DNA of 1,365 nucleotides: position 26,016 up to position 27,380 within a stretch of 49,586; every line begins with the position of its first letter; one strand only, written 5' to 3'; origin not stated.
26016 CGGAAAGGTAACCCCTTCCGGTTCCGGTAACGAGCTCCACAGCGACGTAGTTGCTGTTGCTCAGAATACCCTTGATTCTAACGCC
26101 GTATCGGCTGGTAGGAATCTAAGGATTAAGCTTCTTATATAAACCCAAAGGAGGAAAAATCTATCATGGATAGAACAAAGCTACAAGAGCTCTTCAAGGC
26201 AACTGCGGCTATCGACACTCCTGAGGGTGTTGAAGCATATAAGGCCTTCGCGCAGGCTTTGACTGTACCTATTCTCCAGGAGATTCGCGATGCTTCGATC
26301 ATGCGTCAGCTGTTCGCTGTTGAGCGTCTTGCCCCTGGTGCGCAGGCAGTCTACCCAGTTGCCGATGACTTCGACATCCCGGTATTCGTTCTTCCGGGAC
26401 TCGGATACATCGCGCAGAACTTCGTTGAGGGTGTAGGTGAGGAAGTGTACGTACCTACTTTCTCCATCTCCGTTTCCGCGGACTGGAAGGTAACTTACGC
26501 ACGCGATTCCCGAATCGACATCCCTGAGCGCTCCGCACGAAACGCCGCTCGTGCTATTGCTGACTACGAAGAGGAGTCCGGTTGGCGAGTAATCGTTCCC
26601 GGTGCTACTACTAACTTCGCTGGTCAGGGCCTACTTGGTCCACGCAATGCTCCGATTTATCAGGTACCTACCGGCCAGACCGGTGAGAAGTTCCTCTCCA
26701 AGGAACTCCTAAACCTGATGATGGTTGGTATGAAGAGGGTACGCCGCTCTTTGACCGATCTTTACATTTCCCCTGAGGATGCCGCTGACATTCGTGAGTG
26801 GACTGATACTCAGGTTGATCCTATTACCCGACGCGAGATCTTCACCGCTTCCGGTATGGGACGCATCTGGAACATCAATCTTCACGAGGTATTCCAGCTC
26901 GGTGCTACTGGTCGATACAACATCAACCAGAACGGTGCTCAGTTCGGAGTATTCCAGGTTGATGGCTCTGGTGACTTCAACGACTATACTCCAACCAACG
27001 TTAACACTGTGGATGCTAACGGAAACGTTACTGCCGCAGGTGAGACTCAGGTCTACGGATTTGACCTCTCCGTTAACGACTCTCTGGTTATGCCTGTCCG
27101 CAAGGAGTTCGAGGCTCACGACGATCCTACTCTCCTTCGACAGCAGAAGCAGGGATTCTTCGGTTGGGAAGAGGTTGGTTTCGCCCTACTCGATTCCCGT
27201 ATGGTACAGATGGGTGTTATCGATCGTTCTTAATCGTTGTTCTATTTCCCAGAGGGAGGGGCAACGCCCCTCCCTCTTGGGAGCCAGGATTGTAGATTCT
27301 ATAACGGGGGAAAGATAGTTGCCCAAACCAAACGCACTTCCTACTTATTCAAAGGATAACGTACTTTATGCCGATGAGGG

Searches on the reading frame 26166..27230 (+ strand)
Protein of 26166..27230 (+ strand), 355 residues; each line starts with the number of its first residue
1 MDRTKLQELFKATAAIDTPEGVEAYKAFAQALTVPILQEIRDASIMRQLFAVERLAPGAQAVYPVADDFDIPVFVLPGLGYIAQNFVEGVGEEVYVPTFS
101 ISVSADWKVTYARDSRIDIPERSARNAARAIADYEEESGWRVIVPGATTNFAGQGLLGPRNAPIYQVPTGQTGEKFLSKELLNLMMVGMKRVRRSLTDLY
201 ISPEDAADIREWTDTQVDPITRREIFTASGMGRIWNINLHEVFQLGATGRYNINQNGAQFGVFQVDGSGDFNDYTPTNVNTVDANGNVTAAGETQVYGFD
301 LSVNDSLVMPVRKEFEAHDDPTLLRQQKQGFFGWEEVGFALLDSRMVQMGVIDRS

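Call 15: search_protein_families(library=phrogs, proteins=[window:26166-27230:+], max_evalue=0.001)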
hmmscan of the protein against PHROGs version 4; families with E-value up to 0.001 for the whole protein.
window:26166-27230:+ (355 aa): 1 family
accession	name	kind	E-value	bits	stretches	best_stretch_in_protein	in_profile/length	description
phrog_2522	-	head and packaging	1.6e-12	48.2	1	15-241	50-254/318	major head protein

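Call 60: search_protein_families(library=ncbifam, proteins=[window:26166-27230:+], max_evalue=0.01)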
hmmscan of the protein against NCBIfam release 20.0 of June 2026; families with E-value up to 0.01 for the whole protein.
window:26166-27230:+ (355 aa): 1 family
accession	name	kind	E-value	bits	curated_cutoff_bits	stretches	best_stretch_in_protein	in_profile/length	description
NF042927.1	capsid_Caudo_2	equivalog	2.3e-11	43.2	80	1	12-235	8-206/280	HK97-fold major capsid protein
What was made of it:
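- On Major-capsid-protein frameshift extension (T7 10B-type): The major capsid protein is the separate ORF 26166-27233 (calls 15, 60).
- Closest known: Phage structural-protein C-terminal extension by -1 PRF. Different: The gene is not the major capsid protein, which is at 26166-27233 (calls 15, 60).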
